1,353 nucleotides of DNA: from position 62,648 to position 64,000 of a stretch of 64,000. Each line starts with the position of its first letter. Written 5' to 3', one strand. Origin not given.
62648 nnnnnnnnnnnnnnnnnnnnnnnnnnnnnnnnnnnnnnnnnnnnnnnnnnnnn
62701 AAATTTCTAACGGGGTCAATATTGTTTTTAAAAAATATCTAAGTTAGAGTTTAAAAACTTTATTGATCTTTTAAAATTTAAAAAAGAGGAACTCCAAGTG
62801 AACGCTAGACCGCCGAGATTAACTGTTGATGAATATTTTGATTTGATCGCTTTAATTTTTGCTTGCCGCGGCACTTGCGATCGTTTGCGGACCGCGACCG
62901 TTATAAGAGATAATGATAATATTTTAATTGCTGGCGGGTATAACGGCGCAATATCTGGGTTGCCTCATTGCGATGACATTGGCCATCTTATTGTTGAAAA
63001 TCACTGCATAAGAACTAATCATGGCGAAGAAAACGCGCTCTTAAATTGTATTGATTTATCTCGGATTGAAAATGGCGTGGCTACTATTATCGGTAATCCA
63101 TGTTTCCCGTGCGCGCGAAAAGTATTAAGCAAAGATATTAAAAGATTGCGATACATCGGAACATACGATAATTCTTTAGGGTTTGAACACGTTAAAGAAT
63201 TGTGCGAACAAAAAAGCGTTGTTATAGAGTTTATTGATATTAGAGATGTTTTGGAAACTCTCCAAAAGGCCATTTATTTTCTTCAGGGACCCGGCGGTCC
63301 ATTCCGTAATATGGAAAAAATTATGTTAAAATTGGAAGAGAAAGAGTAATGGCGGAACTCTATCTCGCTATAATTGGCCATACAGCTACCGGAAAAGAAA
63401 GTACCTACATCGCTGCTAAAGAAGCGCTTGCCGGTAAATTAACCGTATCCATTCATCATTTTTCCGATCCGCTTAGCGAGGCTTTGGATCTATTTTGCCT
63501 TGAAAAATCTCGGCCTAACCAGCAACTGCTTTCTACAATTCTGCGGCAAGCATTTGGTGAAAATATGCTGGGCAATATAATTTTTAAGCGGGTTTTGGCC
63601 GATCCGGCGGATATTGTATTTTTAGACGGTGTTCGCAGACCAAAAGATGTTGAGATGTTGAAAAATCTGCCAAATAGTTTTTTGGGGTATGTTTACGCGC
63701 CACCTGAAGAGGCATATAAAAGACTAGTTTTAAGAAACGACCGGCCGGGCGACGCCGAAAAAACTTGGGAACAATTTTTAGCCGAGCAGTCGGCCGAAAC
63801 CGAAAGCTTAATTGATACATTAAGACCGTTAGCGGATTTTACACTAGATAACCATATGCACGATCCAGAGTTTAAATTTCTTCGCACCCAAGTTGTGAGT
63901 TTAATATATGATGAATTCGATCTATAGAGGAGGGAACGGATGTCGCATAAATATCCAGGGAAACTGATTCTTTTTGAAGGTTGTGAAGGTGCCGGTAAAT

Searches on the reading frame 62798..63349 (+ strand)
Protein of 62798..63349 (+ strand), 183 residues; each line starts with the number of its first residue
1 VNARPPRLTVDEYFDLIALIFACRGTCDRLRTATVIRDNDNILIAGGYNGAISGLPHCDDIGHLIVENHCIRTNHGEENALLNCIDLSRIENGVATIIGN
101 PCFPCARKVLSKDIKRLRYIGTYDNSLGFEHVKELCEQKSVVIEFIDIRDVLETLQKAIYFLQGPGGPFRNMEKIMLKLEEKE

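Call 51: search_protein_families(library=pfam, proteins=[window:62798-63349:+], max_evalue=0.01)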
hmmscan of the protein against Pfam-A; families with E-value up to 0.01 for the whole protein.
window:62798-63349:+ (183 aa): 1 family
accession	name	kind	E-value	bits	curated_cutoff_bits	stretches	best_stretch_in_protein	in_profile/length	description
PF00383.29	dCMP_cyt_deam_1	-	2e-07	31.3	25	1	11-118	4-99/102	Cytidine and deoxycytidylate deaminase zinc-binding region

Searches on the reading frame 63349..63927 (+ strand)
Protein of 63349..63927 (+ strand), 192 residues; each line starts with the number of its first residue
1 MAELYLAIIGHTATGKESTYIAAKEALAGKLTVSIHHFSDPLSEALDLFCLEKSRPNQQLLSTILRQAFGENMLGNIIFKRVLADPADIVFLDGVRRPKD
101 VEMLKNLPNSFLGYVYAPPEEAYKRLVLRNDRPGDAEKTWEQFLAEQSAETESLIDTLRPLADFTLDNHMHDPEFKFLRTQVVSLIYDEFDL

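Call 51: search_protein_families(library=pfam, proteins=[window:63349-63927:+], max_evalue=0.01)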
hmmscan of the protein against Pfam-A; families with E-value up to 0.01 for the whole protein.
window:63349-63927:+ (192 aa): 0 families

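Call 87: find_encoding_contigs(protein=window:63349-63927:+, flank=10000, max_places=3)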
Protein window:63349-63927:+ (192 aa): 2 contigs read that carry it; 2 places shown.
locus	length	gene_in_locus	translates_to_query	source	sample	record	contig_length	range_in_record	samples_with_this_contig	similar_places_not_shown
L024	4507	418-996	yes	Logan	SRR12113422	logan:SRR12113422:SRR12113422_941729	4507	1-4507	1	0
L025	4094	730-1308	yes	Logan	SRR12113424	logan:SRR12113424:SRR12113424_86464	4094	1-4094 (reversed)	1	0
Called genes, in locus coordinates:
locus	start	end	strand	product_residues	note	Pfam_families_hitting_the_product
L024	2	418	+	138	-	?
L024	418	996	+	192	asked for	-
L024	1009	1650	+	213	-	PF02223:Thymidylate_kin, PF13521:AAA_28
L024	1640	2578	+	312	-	PF02511:Thy1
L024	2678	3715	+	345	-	-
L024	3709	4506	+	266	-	?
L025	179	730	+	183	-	PF00383:dCMP_cyt_deam_1 (weak)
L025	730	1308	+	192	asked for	-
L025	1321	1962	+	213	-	PF02223:Thymidylate_kin, PF13521:AAA_28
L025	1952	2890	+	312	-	PF02511:Thy1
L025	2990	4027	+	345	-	-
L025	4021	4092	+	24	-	?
